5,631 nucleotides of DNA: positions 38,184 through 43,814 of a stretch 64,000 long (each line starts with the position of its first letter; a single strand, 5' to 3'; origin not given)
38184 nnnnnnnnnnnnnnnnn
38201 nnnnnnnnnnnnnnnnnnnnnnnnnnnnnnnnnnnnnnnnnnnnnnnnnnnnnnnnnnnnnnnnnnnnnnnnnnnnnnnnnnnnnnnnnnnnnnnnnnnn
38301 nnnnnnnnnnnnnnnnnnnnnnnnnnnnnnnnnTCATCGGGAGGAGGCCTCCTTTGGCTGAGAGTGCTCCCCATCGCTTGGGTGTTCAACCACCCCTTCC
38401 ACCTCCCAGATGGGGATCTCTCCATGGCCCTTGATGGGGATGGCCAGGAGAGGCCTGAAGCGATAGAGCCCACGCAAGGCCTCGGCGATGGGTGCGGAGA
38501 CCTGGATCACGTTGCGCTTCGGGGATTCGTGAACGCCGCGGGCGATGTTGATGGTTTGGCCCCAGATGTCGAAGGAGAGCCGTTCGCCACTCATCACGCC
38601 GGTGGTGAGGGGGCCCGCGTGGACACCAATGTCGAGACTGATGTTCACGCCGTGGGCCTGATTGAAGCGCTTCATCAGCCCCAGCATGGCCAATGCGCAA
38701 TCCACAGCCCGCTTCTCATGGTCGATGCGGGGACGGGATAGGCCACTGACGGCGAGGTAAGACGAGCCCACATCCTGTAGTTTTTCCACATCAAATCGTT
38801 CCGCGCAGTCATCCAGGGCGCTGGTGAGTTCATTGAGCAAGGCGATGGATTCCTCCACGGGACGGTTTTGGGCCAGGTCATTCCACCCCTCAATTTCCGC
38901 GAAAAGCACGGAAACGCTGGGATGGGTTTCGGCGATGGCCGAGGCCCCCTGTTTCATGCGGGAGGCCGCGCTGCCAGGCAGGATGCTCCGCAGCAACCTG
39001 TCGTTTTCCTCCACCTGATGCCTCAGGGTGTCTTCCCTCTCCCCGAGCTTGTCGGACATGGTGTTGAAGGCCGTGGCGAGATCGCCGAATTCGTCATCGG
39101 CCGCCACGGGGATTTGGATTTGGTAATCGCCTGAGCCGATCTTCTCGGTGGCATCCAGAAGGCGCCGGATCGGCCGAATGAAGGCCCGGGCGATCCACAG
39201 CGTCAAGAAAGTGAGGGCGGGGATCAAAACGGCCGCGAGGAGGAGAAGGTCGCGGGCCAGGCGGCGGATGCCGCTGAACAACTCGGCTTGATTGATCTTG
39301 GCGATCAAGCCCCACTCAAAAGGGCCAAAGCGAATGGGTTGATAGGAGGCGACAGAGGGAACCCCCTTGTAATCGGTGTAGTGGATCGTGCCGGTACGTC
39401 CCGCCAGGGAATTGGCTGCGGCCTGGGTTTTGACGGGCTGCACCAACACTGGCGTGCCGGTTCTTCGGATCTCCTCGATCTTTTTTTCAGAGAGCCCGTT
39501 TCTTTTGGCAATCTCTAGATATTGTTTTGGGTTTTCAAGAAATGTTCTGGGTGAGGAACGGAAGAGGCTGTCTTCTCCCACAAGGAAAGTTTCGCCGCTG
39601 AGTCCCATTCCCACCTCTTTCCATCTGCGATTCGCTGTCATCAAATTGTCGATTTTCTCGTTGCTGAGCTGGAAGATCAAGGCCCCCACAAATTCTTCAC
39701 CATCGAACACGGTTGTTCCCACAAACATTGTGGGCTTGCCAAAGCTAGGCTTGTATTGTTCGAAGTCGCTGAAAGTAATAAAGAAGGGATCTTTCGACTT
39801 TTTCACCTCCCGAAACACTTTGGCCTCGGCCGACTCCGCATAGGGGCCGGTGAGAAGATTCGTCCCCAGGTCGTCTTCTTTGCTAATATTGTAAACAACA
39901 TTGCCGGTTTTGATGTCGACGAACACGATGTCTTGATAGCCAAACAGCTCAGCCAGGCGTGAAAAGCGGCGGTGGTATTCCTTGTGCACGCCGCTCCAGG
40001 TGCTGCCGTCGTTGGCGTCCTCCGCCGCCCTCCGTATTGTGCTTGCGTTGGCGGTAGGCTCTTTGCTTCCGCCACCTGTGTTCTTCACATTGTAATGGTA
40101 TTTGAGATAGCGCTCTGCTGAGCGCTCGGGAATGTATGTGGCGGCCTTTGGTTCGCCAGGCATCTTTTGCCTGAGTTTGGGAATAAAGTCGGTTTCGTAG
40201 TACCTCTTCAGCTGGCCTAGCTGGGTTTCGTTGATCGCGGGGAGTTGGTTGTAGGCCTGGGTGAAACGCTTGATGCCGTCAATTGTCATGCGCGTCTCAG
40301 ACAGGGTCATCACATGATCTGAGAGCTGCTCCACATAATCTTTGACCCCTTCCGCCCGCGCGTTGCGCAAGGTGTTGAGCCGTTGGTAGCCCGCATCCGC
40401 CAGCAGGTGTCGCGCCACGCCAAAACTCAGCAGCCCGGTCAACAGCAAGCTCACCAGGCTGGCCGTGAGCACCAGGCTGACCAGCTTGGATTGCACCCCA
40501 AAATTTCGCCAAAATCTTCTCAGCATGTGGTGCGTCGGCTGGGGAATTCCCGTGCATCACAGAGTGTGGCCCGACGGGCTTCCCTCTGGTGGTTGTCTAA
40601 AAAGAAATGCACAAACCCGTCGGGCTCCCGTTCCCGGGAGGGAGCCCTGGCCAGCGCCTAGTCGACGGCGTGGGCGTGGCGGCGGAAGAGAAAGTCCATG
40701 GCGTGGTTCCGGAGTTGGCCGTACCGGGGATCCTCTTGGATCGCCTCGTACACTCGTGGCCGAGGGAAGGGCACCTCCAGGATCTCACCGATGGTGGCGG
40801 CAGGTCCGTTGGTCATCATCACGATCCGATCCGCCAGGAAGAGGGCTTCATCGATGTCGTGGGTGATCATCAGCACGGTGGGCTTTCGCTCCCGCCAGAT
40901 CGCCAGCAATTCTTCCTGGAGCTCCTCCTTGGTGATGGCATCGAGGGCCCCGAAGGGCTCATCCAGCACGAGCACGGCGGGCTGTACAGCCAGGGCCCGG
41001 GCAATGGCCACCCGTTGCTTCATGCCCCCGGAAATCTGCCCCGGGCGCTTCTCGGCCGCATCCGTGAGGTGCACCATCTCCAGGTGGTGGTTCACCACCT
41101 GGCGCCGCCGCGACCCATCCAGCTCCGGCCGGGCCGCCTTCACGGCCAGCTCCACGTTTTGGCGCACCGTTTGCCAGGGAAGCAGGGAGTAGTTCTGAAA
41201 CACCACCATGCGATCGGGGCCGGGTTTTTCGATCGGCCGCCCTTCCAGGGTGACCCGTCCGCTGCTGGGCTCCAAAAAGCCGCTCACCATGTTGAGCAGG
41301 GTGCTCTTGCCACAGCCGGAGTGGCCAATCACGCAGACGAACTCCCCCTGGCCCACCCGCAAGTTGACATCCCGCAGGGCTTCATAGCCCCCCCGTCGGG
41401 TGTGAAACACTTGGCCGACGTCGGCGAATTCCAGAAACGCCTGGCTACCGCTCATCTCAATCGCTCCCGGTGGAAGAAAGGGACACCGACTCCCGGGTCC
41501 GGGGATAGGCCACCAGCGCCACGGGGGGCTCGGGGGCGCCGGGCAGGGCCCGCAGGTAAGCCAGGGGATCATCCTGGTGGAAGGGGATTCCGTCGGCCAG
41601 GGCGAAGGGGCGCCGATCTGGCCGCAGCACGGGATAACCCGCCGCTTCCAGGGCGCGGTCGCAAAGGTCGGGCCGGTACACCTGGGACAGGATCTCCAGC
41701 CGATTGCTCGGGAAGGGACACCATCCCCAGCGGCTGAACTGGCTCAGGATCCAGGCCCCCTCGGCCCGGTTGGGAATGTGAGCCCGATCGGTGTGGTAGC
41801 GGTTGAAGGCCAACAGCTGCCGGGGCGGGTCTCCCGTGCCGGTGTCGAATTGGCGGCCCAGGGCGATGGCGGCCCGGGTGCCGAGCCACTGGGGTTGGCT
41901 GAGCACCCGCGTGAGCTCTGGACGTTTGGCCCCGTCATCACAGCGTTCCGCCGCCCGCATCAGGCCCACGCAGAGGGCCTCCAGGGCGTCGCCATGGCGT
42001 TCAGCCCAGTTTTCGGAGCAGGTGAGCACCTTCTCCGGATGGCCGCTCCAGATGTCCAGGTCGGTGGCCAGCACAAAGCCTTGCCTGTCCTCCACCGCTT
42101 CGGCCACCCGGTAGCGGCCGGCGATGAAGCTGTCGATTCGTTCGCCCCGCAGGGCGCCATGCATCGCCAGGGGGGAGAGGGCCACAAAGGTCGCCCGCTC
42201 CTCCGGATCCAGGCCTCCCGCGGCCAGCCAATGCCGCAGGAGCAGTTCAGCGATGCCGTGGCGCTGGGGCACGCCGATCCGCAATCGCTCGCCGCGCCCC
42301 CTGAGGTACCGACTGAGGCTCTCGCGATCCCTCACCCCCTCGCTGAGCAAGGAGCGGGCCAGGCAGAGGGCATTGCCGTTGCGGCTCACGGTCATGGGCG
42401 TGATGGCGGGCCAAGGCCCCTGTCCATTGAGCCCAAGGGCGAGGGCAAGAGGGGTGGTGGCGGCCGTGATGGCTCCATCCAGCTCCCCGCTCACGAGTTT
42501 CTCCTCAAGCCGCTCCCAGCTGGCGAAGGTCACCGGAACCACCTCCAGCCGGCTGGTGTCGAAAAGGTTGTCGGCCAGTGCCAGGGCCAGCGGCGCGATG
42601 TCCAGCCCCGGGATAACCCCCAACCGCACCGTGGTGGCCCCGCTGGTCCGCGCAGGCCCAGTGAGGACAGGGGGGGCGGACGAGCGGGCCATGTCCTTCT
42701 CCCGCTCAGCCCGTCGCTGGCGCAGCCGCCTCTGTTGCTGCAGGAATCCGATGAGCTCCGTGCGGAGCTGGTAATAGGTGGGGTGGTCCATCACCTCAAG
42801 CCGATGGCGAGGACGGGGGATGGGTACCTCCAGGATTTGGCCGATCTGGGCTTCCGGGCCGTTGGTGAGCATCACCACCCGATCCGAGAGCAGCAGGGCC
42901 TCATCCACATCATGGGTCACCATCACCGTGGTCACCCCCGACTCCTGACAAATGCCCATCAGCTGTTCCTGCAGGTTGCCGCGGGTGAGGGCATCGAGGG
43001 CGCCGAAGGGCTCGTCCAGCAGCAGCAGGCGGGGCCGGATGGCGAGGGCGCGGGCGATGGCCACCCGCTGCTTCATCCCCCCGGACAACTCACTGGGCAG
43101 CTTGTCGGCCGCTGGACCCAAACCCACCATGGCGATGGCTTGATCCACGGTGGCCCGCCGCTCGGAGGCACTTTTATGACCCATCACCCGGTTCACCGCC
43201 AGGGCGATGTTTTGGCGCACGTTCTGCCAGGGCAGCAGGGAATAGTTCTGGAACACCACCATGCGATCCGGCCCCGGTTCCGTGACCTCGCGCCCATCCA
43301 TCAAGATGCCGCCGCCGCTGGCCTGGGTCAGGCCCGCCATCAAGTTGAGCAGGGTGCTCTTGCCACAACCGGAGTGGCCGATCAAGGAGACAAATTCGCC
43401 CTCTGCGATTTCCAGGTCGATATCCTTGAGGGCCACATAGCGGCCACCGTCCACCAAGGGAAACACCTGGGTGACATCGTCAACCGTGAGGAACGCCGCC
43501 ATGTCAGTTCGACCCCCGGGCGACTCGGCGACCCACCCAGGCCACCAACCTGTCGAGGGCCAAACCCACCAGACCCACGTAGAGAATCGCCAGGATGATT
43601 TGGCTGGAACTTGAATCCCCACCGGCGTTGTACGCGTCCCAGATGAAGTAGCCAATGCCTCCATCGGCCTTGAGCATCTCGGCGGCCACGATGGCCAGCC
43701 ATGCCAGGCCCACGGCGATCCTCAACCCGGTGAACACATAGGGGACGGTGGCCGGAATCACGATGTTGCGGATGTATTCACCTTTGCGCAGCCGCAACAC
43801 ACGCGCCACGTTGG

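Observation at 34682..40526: Two pseudo-cyclases flanking an MscS channel: a probably nucleotide-independent sensor-channel system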

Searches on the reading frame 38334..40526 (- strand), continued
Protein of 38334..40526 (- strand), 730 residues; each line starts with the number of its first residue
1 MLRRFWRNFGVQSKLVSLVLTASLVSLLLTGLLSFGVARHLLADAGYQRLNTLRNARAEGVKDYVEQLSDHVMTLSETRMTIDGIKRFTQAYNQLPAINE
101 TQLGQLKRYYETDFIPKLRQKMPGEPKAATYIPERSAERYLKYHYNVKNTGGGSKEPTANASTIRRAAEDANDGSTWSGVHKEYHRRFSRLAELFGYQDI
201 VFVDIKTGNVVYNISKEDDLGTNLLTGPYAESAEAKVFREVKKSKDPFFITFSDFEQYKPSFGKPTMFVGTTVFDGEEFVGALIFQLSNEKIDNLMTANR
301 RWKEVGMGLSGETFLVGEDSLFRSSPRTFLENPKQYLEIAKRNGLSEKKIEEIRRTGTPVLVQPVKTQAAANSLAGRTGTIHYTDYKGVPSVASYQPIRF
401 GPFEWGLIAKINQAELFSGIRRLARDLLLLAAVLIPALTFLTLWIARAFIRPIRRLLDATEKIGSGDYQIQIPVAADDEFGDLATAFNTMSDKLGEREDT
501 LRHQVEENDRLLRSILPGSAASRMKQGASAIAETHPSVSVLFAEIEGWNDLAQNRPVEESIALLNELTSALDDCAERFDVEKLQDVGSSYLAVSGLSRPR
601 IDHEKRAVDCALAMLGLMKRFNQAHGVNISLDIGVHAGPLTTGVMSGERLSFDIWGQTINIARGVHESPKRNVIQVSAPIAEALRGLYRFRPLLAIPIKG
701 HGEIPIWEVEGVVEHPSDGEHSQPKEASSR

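Call 67: find_encoding_contigs(protein=P0037, flank=7000, max_places=1)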
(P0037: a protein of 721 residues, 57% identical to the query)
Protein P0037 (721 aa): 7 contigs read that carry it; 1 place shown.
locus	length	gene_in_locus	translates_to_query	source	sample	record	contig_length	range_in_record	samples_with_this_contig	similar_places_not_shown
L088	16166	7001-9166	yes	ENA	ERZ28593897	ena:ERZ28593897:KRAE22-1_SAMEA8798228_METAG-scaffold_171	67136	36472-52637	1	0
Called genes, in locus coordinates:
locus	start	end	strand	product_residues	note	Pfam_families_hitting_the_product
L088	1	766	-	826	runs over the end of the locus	PF13588:HSDR_N_2 (weak), PF04313:HSDR_N, PF00270:DEAD, PF04851:ResIII, PF18766:SWI2_SNF2, PF00271:Helicase_C (faint), PF08463:EcoEI_R_C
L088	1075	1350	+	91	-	-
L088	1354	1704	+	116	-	PF01253:SUI1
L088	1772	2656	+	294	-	PF05050:Methyltransf_21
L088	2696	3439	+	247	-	PF00226:DnaJ (weak)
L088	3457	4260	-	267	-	PF13489:Methyltransf_23 (weak), PF06325:PrmA (faint), PF13847:Methyltransf_31 (weak), PF08241:Methyltransf_11, PF08242:Methyltransf_12, PF13649:Methyltransf_25, PF07109:Mg-por_mtran_C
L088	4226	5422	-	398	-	-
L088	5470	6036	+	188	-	PF00731:AIRC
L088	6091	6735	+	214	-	-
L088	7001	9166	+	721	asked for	PF02743:dCache_1, PF00672:HAMP, PF00211:Guanylate_cyc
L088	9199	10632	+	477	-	PF00924:MS_channel_2nd, PF00027:cNMP_binding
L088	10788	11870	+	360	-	PF01594:AI-2E_transport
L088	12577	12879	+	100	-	-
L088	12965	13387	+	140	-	PF08780:NTase_sub_bind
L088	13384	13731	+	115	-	PF01909:NTP_transf_2 (weak), PF18765:Polbeta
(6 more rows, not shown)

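Call 96: search_protein_families(library=padloc, proteins=[window:38334-40526:-], max_evalue=0.01)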
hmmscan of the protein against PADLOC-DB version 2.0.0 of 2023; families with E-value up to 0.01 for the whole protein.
window:38334-40526:- (730 aa): 1 family
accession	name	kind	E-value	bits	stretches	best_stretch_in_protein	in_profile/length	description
PDLC00734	PycC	-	3.7e-08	30.9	1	492-662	140-317/374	Pycsar cyclase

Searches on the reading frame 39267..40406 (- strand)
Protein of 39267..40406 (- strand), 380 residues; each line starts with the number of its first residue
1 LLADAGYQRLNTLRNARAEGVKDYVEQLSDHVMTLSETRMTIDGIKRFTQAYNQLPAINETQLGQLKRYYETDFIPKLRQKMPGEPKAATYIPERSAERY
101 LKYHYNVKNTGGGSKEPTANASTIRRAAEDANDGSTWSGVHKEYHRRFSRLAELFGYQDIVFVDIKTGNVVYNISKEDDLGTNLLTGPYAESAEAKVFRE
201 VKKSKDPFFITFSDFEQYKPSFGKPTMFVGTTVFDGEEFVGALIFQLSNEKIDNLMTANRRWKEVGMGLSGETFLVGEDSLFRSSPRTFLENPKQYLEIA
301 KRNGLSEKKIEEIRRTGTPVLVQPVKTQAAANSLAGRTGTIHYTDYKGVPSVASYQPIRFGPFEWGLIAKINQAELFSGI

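Call 68: predict_structure(alignment_id=A2)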
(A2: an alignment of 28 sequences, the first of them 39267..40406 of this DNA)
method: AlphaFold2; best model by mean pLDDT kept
length: 380 residues; sequences in the alignment: 28
mean_pLDDT: 92.0   pTM: 0.90
mean pLDDT of the five models: 92.0, 91.6, 91.3, 91.1, 91.0
residues with pLDDT >= 90: 317; 70-90: 42; 50-70: 13; < 50: 8
segments of 3 or more residues with pLDDT < 50: 112-119
pLDDT, mean of each block of 10 residues (from residue 1): 85 95 95 96 98 97 96 93 89 95 86 47 65 90 94 93 98 94 97 98 96 96 95 97 96 92 87 96 95 95 94 93 95 98 91 97 96 86
secondary structure, 60 per line:
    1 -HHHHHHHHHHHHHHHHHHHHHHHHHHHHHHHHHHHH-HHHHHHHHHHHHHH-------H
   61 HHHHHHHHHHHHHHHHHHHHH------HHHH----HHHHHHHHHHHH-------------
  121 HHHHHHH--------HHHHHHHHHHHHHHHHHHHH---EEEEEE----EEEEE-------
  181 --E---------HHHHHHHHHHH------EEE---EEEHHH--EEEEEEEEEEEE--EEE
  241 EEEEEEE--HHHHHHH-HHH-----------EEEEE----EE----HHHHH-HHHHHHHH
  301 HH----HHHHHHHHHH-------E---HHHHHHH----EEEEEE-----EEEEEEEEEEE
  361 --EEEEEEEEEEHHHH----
elements in order: H2-37 H39-52 H60-81 H88-91 H96-107 H121-127 H136-155 E159-164 E169-173 H193-203 E210-212 E216-218 E224-235 E238-247 H250-256 E272-276 H287-291 H293-302 H307-316 H328-334 E339-344 E350-360 E363-372 H373-376

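Call 72: fold_search(model_id=the predicted structure, library=pdb)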
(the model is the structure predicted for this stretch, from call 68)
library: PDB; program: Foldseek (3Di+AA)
matches with E <= 10: 1147; with E <= 0.001: 125
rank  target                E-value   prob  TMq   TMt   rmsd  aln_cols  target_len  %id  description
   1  6ior_C                1.1e-08  1.00  0.34  0.49  18.8       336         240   11  The ligand binding domain of Mlp24 with asparagine (released 2019-03-20)
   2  6iot_B                1.9e-08  1.00  0.34  0.50  18.6       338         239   11  The ligand binding domain of Mlp24 with arginine (released 2019-03-20)
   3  6iop_A                4.0e-08  1.00  0.35  0.50  18.1       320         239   11  The ligand binding domain of Mlp24 (released 2019-03-20)
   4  6ior_A                4.2e-08  1.00  0.31  0.45  18.8       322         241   11  The ligand binding domain of Mlp24 with asparagine (released 2019-03-20)
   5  6py4                  8.8e-08  1.00  0.34  0.52   5.2       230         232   13  Crystal structure of ligand-binding domain of Pseudomonas fluorescens chemoreceptor CtaA in complex with L-leucine (released 2020-03-18)
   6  6iot_D                9.3e-08  1.00  0.33  0.47  18.7       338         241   10  The ligand binding domain of Mlp24 with arginine (released 2019-03-20)
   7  3lid_A                9.8e-08  1.00  0.38  0.50  18.1       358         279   13  Crystal Structure of the extracellular domain of the putative histidine kinase vpHK1S-Z8 (released 2010-05-05)
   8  6iop_B                1.1e-07  1.00  0.32  0.46  19.1       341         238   10  The ligand binding domain of Mlp24 (released 2019-03-20)
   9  6py3_B                1.4e-07  1.00  0.34  0.50  18.3       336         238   12  Crystal structure of ligand-binding domain of Pseudomonas fluorescens chemoreceptor CtaA in complex with L-isoleucine (released 2020-03-18)
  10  8bmv_A                1.5e-07  1.00  0.38  0.55   5.0       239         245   15  Ligand binding domain of the P. Putida receptor McpH in complex with Uric acid (released 2024-07-24)
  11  5t7m_B                1.6e-07  1.00  0.35  0.53   5.6       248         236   11  LIGAND BINDING DOMAIN OF PSEUDOMONAS AERUGINOSA PAO1 AMINO ACID CHEMORECEPTOR PCTA IN COMPLEX WITH L-TRP (released 2017-09-20)
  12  6py3_A                2.4e-07  1.00  0.34  0.51   5.3       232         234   13  Crystal structure of ligand-binding domain of Pseudomonas fluorescens chemoreceptor CtaA in complex with L-isoleucine (released 2020-03-18)
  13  6ioq                  3.3e-07  1.00  0.34  0.50  15.2       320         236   12  The ligand binding domain of Mlp24 with glycine (released 2019-03-06)
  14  6py5                  3.5e-07  1.00  0.35  0.54   4.8       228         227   13  Crystal structure of ligand-binding domain of Pseudomonas fluorescens chemoreceptor CtaA in complex with L-serine (released 2020-03-18)
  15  5ltx_B                3.7e-07  1.00  0.36  0.55   5.1       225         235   11  LIGAND BINDING DOMAIN OF PSEUDOMONAS AERUGINOSA PAO1 AMINO ACID CHEMORECEPTOR PCTA IN COMPLEX WITH L-MET (released 2017-09-20)
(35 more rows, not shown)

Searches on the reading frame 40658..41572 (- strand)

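Call 49: search_protein_families(library=ncbifam, proteins=[window:40658-41572:-], max_evalue=1e-10)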
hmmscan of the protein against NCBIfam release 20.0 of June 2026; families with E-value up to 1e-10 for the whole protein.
window:40658-41572:- (304 aa): 172 families (the best 25 are shown)
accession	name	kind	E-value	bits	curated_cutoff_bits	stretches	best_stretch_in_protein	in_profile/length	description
TIGR01184.1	ntrCD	subfamily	1e-116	388.4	291.8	1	66-295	1-230/230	nitrate ABC transporter ATP-binding protein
NF008421.0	PRK11248.1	equivalog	5.1e-71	239.1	357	1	59-298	10-250/255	taurine ABC transporter ATP-binding subunit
NF040729.1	ABC_ATP_SaoA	equivalog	3.1e-70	236.4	360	1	48-294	3-242/248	ABC transporter ATP-binding protein SaoA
TIGR03265.1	PhnT2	equivalog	2.2e-62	211.3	457.7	1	59-266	13-221/353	putative 2-aminoethylphosphonate ABC transporter ATP-binding protein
TIGR01186.1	proV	subfamily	1.6e-57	195.3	326.6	1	60-262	3-212/363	betaine/proline/choline family ABC transporter ATP-binding protein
NF006987.0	PRK09452.1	equivalog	3.2e-54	184.1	482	1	43-263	14-231/378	spermidine/putrescine ABC transporter ATP-binding protein PotA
NF008420.0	PRK11247.1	equivalog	1.3e-53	181.8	395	1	61-275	23-226/257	aliphatic sulfonates ABC transporter ATP-binding protein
TIGR03258.1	PhnT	equivalog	5.7e-53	180.2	499.15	1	59-263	17-223/359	2-aminoethylphosphonate ABC transport system ATP-binding subunit PhnT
TIGR00968.1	3a0106s01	subfamily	6.9e-53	179.6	342.75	1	59-264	9-215/237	sulfate ABC transporter ATP-binding protein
TIGR01187.1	potA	subfamily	4.9e-52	177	355.6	1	82-263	2-184/325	polyamine ABC transporter ATP-binding protein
NF043075.1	MMSYN1_0197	equivalog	3.5e-51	174.2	550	1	62-263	14-216/341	spermidine/putrescine ABC transporter ATP-binding protein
NF008653.0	PRK11650.1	subfamily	5.1e-50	170.5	432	1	54-267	8-222/357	sn-glycerol-3-phosphate ABC transporter ATP-binding protein UgpC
NF008621.0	PRK11607.1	equivalog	1.5e-49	168.8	613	1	61-267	30-237/377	putrescine ABC transporter ATP-binding subunit PotG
NF040840.2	tungstate_WtpC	equivalog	5.4e-48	164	440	1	66-273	16-223/347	tungstate ABC transporter ATP-binding protein WtpC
TIGR03415.1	ABC_choXWV_ATP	equivalog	6.8e-47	160.2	483.75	1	123-258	110-243/382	choline ABC transporter ATP-binding protein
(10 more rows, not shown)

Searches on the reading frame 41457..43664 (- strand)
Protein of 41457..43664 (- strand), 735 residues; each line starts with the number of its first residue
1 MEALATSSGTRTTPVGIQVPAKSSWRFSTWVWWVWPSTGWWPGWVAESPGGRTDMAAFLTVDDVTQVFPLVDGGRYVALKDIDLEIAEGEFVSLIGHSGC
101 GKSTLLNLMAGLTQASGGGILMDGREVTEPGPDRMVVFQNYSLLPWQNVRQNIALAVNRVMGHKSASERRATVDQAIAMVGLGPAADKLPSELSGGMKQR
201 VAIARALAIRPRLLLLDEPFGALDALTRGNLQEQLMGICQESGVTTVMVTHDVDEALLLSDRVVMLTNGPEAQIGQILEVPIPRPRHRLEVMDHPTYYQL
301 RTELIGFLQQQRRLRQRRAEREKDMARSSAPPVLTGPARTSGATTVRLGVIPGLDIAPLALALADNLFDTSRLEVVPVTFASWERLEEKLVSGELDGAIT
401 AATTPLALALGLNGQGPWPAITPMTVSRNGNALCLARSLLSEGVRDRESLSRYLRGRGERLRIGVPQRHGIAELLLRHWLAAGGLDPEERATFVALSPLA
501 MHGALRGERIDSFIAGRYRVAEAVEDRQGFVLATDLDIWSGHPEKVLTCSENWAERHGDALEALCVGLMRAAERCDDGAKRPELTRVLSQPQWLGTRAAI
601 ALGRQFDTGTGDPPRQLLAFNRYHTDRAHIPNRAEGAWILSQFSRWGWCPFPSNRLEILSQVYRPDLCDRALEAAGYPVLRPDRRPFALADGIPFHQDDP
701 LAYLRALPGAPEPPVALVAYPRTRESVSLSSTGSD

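Call 12: search_protein_families(library=pfam, proteins=[window:41457-43664:-], max_evalue=0.001)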
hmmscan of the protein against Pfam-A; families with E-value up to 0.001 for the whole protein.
window:41457-43664:- (735 aa): 3 families
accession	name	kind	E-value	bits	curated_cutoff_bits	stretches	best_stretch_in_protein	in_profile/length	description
PF13379.11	NMT1_2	-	3.7e-47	161.7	24.7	1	343-588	5-251/252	NMT1-like family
PF00005.33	ABC_tran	-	1.9e-33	116.4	25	1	79-220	1-136/137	ABC transporter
PF03193.22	RsgA_GTPase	-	0.00064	20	30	0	85-115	103-132/174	RsgA GTPase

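Call 49: search_protein_families(library=ncbifam, proteins=[window:41457-43664:-], max_evalue=1e-10)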
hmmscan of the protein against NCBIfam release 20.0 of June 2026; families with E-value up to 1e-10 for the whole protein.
window:41457-43664:- (735 aa): 164 families (the best 25 are shown)
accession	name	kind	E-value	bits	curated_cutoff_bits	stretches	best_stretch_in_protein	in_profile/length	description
TIGR01184.1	ntrCD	subfamily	1.4e-121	404.3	291.8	1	79-308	1-230/230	nitrate ABC transporter ATP-binding protein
NF040729.1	ABC_ATP_SaoA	equivalog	2.5e-67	226.9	360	1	60-310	3-245/248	ABC transporter ATP-binding protein SaoA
TIGR03265.1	PhnT2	equivalog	5.7e-64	216.6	457.7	1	58-280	4-222/353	putative 2-aminoethylphosphonate ABC transporter ATP-binding protein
NF008421.0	PRK11248.1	equivalog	1.6e-60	204.7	357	1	76-272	14-208/255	taurine ABC transporter ATP-binding subunit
NF008420.0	PRK11247.1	equivalog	2.6e-58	197.2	395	1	76-288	25-226/257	aliphatic sulfonates ABC transporter ATP-binding protein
NF006987.0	PRK09452.1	equivalog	3.6e-56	190.5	482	1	77-276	31-231/378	spermidine/putrescine ABC transporter ATP-binding protein PotA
TIGR00968.1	3a0106s01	subfamily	6.2e-56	189.6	342.75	1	74-280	11-218/237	sulfate ABC transporter ATP-binding protein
TIGR01186.1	proV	subfamily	3.7e-55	187.5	326.6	1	74-276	4-213/363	betaine/proline/choline family ABC transporter ATP-binding protein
TIGR01187.1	potA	subfamily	8.7e-55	186.1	355.6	1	94-277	1-185/325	polyamine ABC transporter ATP-binding protein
NF043075.1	MMSYN1_0197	equivalog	3.7e-54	183.9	550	1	77-277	16-217/341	spermidine/putrescine ABC transporter ATP-binding protein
TIGR03258.1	PhnT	equivalog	2.8e-53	181.2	499.15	1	76-276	21-223/359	2-aminoethylphosphonate ABC transport system ATP-binding subunit PhnT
NF008653.0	PRK11650.1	subfamily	1.7e-51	175.4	432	1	74-280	15-222/357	sn-glycerol-3-phosphate ABC transporter ATP-binding protein UgpC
NF040840.2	tungstate_WtpC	equivalog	1.4e-49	169.3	440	1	78-280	15-218/347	tungstate ABC transporter ATP-binding protein WtpC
NF008105.0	PRK10851.1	equivalog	2.7e-49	167.8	502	1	74-292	13-237/362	sulfate/thiosulfate ABC transporter ATP-binding protein CysA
NF008621.0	PRK11607.1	equivalog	5.2e-49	167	613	1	58-280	19-237/377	putrescine ABC transporter ATP-binding subunit PotG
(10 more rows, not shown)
